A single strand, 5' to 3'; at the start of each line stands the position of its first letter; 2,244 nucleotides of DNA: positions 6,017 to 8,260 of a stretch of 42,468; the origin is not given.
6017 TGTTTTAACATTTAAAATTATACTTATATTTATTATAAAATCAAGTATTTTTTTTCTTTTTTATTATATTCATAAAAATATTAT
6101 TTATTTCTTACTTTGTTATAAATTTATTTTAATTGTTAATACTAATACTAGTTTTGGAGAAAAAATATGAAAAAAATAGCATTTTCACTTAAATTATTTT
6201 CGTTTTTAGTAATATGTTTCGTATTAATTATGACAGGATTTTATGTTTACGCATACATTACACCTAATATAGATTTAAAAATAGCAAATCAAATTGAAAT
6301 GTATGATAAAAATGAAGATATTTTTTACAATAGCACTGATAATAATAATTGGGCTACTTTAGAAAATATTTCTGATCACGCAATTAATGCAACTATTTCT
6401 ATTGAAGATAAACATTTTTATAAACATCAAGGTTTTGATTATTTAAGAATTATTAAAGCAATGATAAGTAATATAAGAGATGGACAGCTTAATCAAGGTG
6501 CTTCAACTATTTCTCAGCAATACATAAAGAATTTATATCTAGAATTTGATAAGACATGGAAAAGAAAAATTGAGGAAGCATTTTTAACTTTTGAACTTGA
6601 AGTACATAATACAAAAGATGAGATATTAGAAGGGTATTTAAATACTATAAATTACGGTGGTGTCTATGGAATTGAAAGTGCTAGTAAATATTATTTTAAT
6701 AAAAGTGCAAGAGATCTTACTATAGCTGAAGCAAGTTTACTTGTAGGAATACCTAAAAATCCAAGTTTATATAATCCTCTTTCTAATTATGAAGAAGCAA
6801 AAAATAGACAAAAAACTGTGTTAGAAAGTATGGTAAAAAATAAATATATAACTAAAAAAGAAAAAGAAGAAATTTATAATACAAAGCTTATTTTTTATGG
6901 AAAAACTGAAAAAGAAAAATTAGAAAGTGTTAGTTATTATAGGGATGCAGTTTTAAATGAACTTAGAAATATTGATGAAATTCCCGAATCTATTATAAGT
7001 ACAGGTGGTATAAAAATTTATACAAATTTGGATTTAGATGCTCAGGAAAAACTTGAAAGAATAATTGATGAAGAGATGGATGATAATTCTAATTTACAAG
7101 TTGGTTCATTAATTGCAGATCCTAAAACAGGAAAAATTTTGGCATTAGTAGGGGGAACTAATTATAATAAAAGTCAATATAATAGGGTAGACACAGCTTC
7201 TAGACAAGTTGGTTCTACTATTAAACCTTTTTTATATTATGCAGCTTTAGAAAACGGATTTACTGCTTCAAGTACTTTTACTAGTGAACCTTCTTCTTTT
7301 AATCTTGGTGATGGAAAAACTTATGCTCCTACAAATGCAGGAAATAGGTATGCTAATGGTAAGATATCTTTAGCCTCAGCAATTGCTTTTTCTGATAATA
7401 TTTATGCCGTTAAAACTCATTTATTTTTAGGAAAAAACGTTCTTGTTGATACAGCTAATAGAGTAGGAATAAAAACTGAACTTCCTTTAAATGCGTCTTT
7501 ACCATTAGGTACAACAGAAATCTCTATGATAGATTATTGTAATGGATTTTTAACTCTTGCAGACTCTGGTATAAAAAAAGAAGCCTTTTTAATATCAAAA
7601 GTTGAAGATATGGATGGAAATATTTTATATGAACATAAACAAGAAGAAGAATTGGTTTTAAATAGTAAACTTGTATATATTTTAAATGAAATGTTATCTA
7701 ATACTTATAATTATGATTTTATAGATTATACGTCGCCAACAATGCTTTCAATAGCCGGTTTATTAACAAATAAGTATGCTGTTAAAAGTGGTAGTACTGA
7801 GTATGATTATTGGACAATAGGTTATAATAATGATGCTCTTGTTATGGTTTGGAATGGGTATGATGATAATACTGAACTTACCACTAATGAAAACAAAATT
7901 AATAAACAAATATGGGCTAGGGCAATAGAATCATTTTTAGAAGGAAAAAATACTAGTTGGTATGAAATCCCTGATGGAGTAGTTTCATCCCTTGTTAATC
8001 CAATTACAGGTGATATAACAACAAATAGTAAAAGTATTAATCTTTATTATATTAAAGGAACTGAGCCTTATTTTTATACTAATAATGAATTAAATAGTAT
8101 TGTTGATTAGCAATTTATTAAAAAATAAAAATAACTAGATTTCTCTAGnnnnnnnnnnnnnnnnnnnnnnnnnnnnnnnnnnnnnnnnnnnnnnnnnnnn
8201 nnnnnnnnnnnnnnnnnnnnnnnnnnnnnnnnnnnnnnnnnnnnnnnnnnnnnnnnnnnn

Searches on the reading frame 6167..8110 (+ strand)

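Call 8: search_protein_families(library=pfam, proteins=[window:6167-8110:+])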
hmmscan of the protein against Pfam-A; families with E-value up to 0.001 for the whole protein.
window:6167-8110:+ (647 aa): 2 families
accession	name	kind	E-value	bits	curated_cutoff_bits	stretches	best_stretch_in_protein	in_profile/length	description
PF00912.28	Transgly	-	1.3e-60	204.3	27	1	56-222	10-177/178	Transglycosylase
PF00905.27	Transpeptidase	-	1.1e-19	71.3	22.1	1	315-582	4-293/299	Penicillin binding protein transpeptidase domain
